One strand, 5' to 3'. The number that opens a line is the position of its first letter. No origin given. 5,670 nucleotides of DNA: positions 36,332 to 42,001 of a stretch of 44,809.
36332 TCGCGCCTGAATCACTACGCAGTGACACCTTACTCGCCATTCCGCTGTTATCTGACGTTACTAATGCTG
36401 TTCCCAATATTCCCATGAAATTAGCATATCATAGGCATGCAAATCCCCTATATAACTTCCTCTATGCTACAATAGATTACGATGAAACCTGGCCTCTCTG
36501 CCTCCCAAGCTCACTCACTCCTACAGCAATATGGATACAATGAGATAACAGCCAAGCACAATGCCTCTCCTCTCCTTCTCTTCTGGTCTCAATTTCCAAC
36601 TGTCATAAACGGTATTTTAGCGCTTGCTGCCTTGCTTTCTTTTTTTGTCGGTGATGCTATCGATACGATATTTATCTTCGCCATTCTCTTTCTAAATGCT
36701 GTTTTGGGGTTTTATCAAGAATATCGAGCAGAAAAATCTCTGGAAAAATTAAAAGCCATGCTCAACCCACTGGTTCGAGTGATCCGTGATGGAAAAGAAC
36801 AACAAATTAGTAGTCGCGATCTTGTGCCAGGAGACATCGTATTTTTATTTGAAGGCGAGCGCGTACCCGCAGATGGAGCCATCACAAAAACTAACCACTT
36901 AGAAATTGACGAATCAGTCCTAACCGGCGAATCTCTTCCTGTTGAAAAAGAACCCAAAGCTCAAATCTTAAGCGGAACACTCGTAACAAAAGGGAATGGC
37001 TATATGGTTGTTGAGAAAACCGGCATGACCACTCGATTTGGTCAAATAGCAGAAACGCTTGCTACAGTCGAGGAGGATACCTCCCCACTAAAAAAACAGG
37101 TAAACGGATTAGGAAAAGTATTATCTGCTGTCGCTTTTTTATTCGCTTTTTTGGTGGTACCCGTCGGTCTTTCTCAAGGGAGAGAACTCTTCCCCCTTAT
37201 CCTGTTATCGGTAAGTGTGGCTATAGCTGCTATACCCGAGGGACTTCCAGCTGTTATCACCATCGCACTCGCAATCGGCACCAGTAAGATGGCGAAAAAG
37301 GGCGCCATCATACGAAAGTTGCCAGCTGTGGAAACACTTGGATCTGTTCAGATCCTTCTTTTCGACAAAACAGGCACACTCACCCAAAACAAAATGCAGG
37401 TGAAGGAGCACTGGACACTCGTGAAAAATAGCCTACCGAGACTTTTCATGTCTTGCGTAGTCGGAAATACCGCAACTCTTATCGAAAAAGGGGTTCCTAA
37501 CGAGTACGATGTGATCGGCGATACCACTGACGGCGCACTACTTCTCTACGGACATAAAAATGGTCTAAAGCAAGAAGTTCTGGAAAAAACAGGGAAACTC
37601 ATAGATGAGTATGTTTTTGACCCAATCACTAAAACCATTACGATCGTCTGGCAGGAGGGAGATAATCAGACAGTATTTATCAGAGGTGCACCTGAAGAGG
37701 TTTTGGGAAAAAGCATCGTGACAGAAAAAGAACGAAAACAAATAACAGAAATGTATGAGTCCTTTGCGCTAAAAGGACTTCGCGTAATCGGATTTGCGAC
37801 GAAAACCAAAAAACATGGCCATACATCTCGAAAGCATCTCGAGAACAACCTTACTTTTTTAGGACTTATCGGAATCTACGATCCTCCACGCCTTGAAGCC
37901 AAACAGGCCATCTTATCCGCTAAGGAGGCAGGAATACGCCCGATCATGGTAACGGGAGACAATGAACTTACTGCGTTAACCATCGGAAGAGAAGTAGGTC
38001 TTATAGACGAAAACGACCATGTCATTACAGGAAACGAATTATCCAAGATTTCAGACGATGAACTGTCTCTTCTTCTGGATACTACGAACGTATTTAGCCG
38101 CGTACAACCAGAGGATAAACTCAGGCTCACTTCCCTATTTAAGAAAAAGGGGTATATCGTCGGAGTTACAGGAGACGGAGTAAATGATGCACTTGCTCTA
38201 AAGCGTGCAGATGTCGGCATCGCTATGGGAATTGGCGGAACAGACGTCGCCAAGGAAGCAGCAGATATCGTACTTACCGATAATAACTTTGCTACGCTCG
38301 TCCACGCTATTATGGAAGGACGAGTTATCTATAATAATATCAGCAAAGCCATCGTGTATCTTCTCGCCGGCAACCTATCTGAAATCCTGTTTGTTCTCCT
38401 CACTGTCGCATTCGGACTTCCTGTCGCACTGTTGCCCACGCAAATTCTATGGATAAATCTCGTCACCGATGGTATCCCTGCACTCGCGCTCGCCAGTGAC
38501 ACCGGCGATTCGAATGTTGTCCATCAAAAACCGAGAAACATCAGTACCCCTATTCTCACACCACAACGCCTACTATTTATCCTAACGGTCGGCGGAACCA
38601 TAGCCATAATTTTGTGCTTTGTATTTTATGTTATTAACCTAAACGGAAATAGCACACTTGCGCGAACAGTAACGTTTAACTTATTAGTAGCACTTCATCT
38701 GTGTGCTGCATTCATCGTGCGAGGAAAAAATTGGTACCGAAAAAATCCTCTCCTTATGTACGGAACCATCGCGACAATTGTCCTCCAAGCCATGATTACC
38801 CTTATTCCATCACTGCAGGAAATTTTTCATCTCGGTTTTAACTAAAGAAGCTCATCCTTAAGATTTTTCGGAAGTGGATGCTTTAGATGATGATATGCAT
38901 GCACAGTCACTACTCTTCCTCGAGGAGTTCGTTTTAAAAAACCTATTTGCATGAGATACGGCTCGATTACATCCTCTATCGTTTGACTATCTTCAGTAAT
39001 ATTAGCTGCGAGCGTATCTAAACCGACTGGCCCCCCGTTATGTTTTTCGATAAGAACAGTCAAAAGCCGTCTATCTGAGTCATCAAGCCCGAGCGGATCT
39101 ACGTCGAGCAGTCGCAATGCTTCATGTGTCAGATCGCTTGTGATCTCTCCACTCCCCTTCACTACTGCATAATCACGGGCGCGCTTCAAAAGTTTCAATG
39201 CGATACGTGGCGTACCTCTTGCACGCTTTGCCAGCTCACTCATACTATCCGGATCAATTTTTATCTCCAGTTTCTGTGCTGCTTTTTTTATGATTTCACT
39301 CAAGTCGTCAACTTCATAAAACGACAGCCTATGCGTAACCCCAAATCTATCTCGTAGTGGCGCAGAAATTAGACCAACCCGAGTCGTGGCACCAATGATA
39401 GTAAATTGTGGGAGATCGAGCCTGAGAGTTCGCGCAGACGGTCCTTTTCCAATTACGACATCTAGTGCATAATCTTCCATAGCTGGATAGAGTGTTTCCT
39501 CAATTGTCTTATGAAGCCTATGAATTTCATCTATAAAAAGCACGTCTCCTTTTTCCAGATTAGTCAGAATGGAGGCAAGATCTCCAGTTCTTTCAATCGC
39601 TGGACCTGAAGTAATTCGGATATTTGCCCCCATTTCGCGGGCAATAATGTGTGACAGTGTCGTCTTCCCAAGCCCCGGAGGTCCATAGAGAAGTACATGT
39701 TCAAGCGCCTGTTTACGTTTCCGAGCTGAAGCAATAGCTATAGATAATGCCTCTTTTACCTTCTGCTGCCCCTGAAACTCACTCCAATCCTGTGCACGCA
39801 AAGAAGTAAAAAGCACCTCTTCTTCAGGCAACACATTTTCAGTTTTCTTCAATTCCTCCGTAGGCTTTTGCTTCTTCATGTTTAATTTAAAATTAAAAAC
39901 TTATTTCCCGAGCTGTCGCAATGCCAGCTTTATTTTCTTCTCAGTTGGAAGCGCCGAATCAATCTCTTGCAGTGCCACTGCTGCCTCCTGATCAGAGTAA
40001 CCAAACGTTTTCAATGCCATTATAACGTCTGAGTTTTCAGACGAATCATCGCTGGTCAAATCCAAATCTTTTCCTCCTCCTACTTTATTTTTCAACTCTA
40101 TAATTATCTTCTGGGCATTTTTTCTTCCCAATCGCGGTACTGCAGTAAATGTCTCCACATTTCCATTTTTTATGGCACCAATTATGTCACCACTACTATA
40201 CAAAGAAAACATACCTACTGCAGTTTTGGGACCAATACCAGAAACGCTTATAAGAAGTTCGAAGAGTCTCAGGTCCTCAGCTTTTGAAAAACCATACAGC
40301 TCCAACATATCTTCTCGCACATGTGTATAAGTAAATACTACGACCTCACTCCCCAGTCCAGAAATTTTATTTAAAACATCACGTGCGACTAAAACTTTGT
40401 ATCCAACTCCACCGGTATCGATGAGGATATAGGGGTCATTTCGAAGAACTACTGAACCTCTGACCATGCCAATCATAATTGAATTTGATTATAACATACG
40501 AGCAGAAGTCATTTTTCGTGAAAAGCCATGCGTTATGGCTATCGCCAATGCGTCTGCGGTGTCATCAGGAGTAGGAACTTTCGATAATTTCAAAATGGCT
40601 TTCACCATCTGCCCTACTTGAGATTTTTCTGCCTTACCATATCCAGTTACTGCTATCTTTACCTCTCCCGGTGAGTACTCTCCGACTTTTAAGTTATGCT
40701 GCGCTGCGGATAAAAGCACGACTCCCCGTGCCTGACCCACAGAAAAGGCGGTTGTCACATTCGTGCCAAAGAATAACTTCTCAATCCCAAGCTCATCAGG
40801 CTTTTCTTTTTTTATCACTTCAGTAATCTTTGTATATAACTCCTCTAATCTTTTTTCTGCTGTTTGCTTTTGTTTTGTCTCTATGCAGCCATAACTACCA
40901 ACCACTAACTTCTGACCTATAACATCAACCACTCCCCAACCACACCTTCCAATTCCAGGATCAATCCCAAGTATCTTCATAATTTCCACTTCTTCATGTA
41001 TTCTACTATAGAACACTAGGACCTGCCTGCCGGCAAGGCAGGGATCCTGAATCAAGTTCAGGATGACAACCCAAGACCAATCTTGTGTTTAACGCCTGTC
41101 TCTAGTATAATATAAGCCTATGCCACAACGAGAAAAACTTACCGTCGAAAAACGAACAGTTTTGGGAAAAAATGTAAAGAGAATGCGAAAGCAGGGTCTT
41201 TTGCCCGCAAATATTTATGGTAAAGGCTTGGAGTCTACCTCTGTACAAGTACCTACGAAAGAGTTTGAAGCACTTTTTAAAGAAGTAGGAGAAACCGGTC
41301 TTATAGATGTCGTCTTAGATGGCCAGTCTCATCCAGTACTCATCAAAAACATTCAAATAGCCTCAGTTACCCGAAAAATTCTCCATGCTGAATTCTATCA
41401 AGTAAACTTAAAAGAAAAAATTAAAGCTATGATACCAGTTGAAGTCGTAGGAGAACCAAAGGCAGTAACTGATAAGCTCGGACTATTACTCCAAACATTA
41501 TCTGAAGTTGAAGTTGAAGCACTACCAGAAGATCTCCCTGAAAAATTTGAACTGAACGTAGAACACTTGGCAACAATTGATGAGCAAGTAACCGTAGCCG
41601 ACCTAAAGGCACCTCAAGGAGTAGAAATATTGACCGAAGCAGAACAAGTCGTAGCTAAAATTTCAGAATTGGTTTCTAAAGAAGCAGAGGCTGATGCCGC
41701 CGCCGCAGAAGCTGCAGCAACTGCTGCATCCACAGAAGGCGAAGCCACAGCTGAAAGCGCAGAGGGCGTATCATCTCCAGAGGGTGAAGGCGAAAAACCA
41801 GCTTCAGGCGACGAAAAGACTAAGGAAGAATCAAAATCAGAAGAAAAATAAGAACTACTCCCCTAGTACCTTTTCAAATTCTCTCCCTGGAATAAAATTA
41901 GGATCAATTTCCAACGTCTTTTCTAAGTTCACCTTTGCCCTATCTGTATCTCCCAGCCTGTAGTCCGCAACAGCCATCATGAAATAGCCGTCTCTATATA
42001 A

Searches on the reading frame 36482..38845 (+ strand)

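Call 58: search_protein_families(library=pfam, proteins=[window:36482-38845:+], max_evalue=0.00001)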
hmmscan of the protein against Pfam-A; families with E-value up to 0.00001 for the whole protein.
window:36482-38845:+ (787 aa): 5 families
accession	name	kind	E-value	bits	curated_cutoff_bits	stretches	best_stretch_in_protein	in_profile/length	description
PF00122.25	E1-E2_ATPase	-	4.9e-55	186.3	28.1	1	93-273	2-181/181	E1-E2 ATPase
PF00689.26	Cation_ATPase_C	-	2.4e-31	109.3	27.3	1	647-784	1-147/175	Cation transporting ATPase, C-terminus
PF00702.32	Hydrolase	-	2.1e-18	67.9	26.4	1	290-577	2-191/191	haloacid dehalogenase-like hydrolase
PF00690.31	Cation_ATPase_N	-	1.6e-09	37.7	20.4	1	4-53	20-69/69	Cation transporter/ATPase, N-terminus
PF13246.12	Cation_ATPase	-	1.9e-09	37.9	21.7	1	329-410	4-87/91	Cation transport ATPase (P-type)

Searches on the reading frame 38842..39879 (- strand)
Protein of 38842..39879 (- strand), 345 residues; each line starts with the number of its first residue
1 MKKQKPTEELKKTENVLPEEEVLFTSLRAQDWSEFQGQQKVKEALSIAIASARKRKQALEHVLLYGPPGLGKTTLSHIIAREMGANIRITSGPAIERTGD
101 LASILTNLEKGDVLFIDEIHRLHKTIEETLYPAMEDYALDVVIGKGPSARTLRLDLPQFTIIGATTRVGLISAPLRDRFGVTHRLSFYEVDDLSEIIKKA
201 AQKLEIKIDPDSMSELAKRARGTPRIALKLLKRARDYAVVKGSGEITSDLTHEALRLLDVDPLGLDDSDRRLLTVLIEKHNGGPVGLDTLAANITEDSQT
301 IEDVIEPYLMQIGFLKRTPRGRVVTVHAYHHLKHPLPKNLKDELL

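Call 58: search_protein_families(library=pfam, proteins=[window:38842-39879:-], max_evalue=0.00001)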
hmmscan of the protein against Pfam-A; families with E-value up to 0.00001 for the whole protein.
window:38842-39879:- (345 aa): 7 families
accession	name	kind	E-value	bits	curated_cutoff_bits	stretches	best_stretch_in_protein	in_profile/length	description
PF05496.18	RuvB_N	-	1.4e-77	259.3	27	1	27-185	1-159/159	Holliday junction DNA helicase RuvB P-loop domain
PF17864.7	AAA_lid_4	-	1.5e-27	95.6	27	1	188-261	1-74/74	RuvB AAA lid domain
PF05491.19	RuvB_C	-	6.7e-25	87.3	24.7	1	263-333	2-72/72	RuvB C-terminal winged helix domain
PF00004.35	AAA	-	3.9e-21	76.3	21.2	1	62-182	1-126/131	ATPase family associated with various cellular activities (AAA)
PF07728.20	AAA_5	-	3.8e-11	43.6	22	1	61-179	1-139/139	AAA domain (dynein-related subfamily)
PF01078.27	Mg_chelatase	-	6.6e-07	29.4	20.3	0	31-79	1-42/207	Magnesium chelatase, subunit ChlI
PF06068.19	TIP49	-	2.2e-06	27.5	23.8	0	34-90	25-81/347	TIP49 P-loop domain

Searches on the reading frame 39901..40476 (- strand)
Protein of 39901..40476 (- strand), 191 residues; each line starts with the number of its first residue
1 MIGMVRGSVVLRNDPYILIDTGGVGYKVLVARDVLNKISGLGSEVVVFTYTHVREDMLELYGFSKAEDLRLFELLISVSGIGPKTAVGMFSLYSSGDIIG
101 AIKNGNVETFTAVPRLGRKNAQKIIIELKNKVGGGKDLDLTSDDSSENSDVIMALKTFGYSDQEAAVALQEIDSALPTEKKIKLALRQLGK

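Call 58: search_protein_families(library=pfam, proteins=[window:39901-40476:-], max_evalue=0.00001)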
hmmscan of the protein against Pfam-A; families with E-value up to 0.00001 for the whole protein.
window:39901-40476:- (191 aa): 3 families
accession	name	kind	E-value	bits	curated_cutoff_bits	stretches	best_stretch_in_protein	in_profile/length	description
PF01330.27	RuvA_N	-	1.7e-17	63.7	23.6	1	1-62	1-61/61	RuvA N terminal domain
PF14520.12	HHH_5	-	1.3e-14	54.8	27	1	72-129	1-56/57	Helix-hairpin-helix domain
PF07499.19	RuvA_C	-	1.7e-07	32.1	24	1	149-189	4-46/47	RuvA, C-terminal domain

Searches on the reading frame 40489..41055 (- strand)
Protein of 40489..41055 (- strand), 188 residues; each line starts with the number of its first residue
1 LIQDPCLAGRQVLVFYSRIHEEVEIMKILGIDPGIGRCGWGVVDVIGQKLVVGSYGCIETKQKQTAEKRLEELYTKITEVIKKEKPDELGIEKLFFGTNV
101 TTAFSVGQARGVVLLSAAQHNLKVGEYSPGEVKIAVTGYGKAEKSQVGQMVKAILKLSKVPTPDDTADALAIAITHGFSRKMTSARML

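Call 58: search_protein_families(library=pfam, proteins=[window:40489-41055:-], max_evalue=0.00001)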
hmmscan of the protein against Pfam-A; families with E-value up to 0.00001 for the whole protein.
window:40489-41055:- (188 aa): 1 family
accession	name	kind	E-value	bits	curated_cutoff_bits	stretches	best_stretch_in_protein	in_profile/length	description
PF02075.23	RuvC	-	2.1e-50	170.9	22.2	1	28-176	1-148/148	Crossover junction endodeoxyribonuclease RuvC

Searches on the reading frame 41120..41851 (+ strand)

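Call 58: search_protein_families(library=pfam, proteins=[window:41120-41851:+], max_evalue=0.00001)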
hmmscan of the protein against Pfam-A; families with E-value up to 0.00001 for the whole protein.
window:41120-41851:+ (243 aa): 2 families
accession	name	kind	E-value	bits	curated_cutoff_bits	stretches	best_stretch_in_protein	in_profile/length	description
PF01386.24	Ribosomal_L25p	-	2.7e-21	76.3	23.6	1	7-92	1-82/82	Ribosomal L25p family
PF14693.11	Ribosomal_TL5_C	-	6.4e-20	71.7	27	1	100-183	1-82/84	Ribosomal protein TL5, C-terminal domain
